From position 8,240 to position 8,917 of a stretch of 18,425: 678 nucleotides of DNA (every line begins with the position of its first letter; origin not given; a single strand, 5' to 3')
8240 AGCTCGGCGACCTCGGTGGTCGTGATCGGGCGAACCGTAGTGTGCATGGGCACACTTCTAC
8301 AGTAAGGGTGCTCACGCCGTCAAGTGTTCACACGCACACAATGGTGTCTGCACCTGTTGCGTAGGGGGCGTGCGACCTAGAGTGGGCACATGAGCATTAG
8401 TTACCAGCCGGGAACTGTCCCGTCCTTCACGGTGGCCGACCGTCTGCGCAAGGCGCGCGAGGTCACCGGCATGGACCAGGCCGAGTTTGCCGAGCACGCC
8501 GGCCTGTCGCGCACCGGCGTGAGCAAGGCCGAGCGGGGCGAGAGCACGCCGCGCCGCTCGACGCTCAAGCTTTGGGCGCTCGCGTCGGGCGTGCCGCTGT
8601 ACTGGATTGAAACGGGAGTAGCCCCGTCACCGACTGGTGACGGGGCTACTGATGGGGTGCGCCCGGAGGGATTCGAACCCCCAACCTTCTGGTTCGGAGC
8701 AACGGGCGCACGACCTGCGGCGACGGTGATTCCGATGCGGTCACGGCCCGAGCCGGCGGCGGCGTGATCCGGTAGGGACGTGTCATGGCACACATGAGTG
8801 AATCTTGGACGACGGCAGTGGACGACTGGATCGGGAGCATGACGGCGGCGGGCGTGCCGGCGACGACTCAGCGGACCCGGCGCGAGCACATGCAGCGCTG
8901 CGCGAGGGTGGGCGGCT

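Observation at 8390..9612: Integration-dependent immunity architecture: attP lies inside the repressor gene and int follows immediately downstream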

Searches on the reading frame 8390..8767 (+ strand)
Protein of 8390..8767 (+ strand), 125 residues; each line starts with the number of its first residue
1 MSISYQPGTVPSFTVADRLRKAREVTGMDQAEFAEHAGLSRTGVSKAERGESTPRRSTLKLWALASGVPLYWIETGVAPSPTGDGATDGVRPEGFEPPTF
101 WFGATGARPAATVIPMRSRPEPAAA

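Call 5: search_protein_families(library=pfam, proteins=[window:8390-8767:+], max_evalue=0.01)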
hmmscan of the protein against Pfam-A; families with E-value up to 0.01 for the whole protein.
window:8390-8767:+ (125 aa): 3 families
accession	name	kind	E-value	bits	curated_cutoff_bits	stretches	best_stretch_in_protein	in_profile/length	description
PF01381.28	HTH_3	-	7.1e-10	39.2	23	1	19-73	1-55/55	Helix-turn-helix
PF13560.12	HTH_31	-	1.6e-08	35.1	27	1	16-60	3-48/64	Helix-turn-helix domain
PF12844.13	HTH_19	-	2.1e-07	31.2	30.2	1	18-77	3-62/64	Helix-turn-helix domain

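Call 6: find_homologous_proteins(query=window:8390-8764:+, max_evalue=0.001)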
Query window:8390-8764:+ (125 aa): 48 proteins with E <= 0.001 among 83 candidates.
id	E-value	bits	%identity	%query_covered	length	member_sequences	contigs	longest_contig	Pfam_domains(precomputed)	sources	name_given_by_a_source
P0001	4.0e-59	216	100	80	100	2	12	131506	PF12844.14,PF01381.29,PF13560.13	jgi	jgi:transcriptional regulator with XRE-family HTH domain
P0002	1.5e-58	214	84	100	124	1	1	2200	PF12844.14,PF01381.29,PF13560.13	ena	-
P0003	1.6e-56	208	80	100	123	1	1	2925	PF01381.29,PF13560.13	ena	-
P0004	1.1e-55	205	78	100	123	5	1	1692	PF01381.29,PF13560.13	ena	-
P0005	4.7e-55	203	78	95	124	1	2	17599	PF12844.14,PF01381.29,PF13560.13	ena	-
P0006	1.1e-54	202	74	100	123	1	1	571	PF12844.14,PF01381.29,PF13560.13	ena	-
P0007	3.9e-54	200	75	100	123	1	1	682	PF12844.14,PF01381.29,PF13560.13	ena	-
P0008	4.5e-54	200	79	100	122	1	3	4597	PF12844.14,PF01381.29,PF13560.13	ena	-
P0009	7.7e-53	196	75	100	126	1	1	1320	PF12844.14,PF01381.29,PF13560.13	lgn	-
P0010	1.3e-51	192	88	80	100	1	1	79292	PF12844.14,PF01381.29,PF13560.13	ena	-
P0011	1.3e-48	182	75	90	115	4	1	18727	PF12844.14,PF01381.29,PF13560.13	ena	-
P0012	2.7e-48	181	88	80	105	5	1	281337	PF12844.14,PF01381.29,PF13560.13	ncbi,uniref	ncbi:helix-turn-helix domain-containing protein [Brachybacterium tyrofermentans]|uniref:helix-turn-h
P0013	4.0e-46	174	77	80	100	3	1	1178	PF12844.14,PF01381.29,PF13560.13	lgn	-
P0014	5.2e-46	174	70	100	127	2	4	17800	PF12844.14,PF01381.29,PF13560.13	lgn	-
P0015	8.5e-46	173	78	80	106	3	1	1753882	PF12844.14,PF01381.29,PF13560.13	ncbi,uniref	ncbi:helix-turn-helix domain-containing protein [Brachybacterium massiliense]|uniref:helix-turn-heli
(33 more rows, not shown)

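Call 9: find_encoding_contigs(protein=P0001, flank=10000, max_places=6)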
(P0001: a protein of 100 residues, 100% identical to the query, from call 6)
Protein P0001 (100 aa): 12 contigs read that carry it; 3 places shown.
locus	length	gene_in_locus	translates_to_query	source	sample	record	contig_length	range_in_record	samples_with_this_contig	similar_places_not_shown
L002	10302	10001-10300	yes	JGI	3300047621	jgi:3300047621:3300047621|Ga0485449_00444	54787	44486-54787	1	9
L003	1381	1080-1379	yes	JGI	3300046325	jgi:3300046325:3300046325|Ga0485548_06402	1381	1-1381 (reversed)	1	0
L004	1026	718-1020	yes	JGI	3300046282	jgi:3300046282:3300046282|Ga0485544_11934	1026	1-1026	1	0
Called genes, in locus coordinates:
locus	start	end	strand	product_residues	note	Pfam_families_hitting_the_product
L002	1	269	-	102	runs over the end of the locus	-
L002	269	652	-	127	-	-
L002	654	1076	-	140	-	-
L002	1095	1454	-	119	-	-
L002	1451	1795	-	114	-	-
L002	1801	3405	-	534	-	PF04586:Peptidase_S78, PF25209:Phage_capsid_4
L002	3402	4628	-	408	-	PF04860:Phage_portal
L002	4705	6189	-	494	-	-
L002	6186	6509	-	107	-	-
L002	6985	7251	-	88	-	PF12728:HTH_17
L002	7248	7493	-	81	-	-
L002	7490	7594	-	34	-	-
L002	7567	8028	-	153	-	-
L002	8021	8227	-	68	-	-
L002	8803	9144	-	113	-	PF19761:DUF6248 (weak)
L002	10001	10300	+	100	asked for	PF12844:HTH_19, PF13560:HTH_31, PF01381:HTH_3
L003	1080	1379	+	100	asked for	PF12844:HTH_19, PF13560:HTH_31, PF01381:HTH_3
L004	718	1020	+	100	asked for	PF12844:HTH_19, PF13560:HTH_31, PF01381:HTH_3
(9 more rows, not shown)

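Call 13: find_encoding_contigs(protein=P0012, flank=10000, max_places=3)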
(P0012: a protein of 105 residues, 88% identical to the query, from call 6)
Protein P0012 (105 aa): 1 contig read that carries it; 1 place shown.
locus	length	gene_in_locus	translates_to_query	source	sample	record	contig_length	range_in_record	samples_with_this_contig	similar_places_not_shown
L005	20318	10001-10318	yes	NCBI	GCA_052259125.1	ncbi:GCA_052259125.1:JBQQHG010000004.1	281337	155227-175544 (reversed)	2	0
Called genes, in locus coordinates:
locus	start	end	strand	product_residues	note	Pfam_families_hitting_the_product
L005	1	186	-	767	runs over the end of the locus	PF10145:PhageMin_Tail, PF20155:TMP_3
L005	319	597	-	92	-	-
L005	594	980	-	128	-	-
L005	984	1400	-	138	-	-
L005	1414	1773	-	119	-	-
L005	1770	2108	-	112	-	-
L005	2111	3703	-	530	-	PF04586:Peptidase_S78, PF25209:Phage_capsid_4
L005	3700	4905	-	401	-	PF04860:Phage_portal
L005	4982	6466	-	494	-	-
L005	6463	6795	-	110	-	-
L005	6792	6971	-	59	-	-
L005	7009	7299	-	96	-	-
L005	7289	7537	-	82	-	PF12728:HTH_17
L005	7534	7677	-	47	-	-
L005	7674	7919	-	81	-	-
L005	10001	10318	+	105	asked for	PF13560:HTH_31, PF12844:HTH_19 (weak), PF01381:HTH_3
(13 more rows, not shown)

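Call 24: find_related_loci(query=A1, collection=viral_contigs, flank=3000)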
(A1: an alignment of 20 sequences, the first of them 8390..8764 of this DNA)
Query A1 (125 aa) in viral_contigs; peptide patterns used: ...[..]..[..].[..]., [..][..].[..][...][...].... (x = any residue, [..] = any of these).
599 stretches matched a pattern (row limit reached: there are more); 94 encode a relative of the query (tblastn E <= 1e-3); the best 80 are kept; 80 distinct loci.
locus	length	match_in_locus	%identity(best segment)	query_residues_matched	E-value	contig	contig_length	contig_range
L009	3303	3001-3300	78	1-100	9e-51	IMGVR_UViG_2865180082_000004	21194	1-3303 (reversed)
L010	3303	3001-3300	60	1-100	7e-36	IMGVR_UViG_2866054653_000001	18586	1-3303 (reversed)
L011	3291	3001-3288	60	8-100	1e-30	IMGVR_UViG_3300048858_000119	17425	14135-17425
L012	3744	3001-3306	52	6-100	6e-29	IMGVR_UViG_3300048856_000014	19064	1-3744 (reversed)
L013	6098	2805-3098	54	8-103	1e-28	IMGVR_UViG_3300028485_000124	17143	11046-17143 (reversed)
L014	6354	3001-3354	45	1-115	4e-28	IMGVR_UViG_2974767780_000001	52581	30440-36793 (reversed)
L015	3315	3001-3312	52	6-100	5e-27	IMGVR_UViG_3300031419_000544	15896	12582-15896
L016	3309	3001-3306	51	6-100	3e-26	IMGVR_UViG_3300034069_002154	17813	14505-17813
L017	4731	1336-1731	42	1-125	5e-26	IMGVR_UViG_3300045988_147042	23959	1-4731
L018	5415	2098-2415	51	1-103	6e-26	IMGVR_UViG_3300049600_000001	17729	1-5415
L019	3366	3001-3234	58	8-85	1e-25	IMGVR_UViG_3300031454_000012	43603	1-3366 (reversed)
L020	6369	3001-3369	41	1-121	2e-25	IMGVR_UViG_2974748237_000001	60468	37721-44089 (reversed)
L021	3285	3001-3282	50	10-100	4e-25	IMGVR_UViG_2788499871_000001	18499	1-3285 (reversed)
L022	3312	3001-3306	47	1-99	5e-25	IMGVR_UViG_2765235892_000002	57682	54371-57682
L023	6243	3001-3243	56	7-87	8e-25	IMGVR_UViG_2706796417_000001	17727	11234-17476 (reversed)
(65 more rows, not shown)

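Call 39: search_dna_similar(query=window:8390-8764:+, collection=phages, mode=protein, max_rows=40, rows=spread)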
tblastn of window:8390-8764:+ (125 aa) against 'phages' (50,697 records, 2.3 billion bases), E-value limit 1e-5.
Records with a match: 243; places in all: 245; records where one place covers at least 80% of the query: 208.
Best place of each record, by identity: <60% 243.
By first word of the organism name: Mycobacterium 160; Gordonia 64; Arthrobacter 16; Pseudomonas 2; Curtobacterium 1.
By host as written in the record: Mycobacterium smegmatis mc2 155 91; Gordonia terrae 3612 51; Mycobacterium smegmatis mc#155 37; Mycobacterium smegmatis mc2155 9; Arthrobacter globiformis B-2979 8; Mycobacterium sp. 5; Mycolicobacterium smegmatis mc2 155 5; Gordonia terrae CAG3 4; and 19 more.
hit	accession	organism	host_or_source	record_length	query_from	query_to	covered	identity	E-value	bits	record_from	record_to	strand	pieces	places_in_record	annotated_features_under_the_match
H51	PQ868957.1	Curtobacterium phage Barebow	Curtobacterium flaccumfaciens NRRL ...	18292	6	119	91%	52.1%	2e-27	110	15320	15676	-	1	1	19: helix-turn-helix DNA binding protein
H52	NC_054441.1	Mycobacterium phage Rabbs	Mycobacterium smegmatis mc#155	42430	1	114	91%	45.0%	3e-18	84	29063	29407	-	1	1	33: transcriptional repressor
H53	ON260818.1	Mycobacterium phage Hilltopfarm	Mycobacterium smegmatis mc#155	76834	1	103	82%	48.6%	5e-24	100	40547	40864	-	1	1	53: immunity repressor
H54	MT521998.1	Gordonia phage Jambalaya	Gordonia terrae 3612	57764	1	121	97%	39.8%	6e-20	89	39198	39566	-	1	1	48: immunity repressor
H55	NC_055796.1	Gordonia phage VanDeWege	Gordonia terrae 3612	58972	1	121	97%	39.8%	6e-20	89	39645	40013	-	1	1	51: transcriptional repressor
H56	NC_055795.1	Gordonia phage SmokingBunny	Gordonia terrae 3612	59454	1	121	97%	39.8%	8e-20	89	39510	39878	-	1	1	48: transcriptional repressor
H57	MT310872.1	Gordonia phage Evamon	Gordonia terrae 3612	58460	1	121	97%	39.8%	9e-20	89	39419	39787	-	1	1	47: immunity repressor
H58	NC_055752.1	Gordonia phage KimmyK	Gordonia terrae 3612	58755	1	121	97%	39.8%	1e-19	89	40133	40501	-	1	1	49: transcriptional repressor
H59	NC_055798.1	Gordonia phage Arri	Gordonia terrae 3612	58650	1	121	97%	39.8%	2e-19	88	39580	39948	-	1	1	51: transcriptional repressor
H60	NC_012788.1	Mycobacterium phage Angel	Mycobacterium smegmatis mc2 155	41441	1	113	90%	42.0%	1e-17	83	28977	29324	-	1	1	33: transcriptional repressor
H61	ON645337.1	Mycobacterium phage Barkley26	Mycobacterium smegmatis mc2155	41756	1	113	90%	42.0%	1e-17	83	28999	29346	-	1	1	33: immunity repressor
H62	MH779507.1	Mycobacterium phage Hotshotbaby7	Mycobacterium smegmatis mc#155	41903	1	113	90%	42.0%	1e-17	83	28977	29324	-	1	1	33: immunity repressor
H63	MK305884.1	Mycobacterium phage BQuat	Mycobacterium smegmatis mc2 155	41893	1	113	90%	42.0%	1e-17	83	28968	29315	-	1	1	33: immunity repressor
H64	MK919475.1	Mycobacterium phage Camri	Mycobacterium smegmatis mc2 155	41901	1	113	90%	42.0%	1e-17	83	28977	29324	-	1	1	33: immunity repressor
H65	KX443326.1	Mycobacterium phage BruceB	Mycobacterium smegmatis mc2 155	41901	1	113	90%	42.0%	1e-17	83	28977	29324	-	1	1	immunity repressor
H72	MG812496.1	Gordonia phage SallySpecial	Gordonia terrae 3612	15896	8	87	64%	56.3%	8e-19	86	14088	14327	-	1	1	immunity repressor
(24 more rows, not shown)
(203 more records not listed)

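Call 40: get_annotated_region(hit=H51, flank=3000)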
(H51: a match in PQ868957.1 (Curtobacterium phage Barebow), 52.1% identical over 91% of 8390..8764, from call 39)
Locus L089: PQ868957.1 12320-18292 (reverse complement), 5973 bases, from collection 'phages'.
description: Curtobacterium phage Barebow, complete genome.
organism: Curtobacterium phage Barebow (NCBI taxid 3399695)
taxonomy: Viruses; Duplodnaviria; Heunggongvirae; Uroviricota; Caudoviricetes
host: Curtobacterium flaccumfaciens NRRL B-729 SEA; source: soil; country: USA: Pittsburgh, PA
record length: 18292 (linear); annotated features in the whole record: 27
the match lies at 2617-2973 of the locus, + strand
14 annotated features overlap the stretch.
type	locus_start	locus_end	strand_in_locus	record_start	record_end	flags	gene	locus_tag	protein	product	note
CDS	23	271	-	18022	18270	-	27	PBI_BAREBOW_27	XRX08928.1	hypothetical protein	-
CDS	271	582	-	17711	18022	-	26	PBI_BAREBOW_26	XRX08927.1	hypothetical protein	-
CDS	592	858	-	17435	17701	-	25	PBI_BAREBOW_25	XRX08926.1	HNH endonuclease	-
CDS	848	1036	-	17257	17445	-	24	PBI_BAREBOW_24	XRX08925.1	helix-turn-helix DNA binding protein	-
CDS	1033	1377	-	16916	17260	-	23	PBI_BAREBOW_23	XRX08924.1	hypothetical protein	-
CDS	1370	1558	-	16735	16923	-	22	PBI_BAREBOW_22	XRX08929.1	hypothetical protein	-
CDS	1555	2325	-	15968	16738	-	21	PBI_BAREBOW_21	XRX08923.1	hypothetical protein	-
CDS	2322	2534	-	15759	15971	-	20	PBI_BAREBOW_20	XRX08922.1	helix-turn-helix DNA binding protein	-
CDS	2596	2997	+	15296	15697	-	19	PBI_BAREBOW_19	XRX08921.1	helix-turn-helix DNA binding protein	-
CDS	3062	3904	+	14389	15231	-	18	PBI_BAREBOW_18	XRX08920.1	tyrosine integrase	-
CDS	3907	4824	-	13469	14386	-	17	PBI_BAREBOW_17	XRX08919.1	hypothetical protein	-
CDS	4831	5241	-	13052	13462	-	16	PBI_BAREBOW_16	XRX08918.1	hypothetical protein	-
CDS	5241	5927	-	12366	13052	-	15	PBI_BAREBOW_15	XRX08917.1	endolysin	-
CDS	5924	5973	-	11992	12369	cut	14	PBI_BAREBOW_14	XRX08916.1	hypothetical protein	-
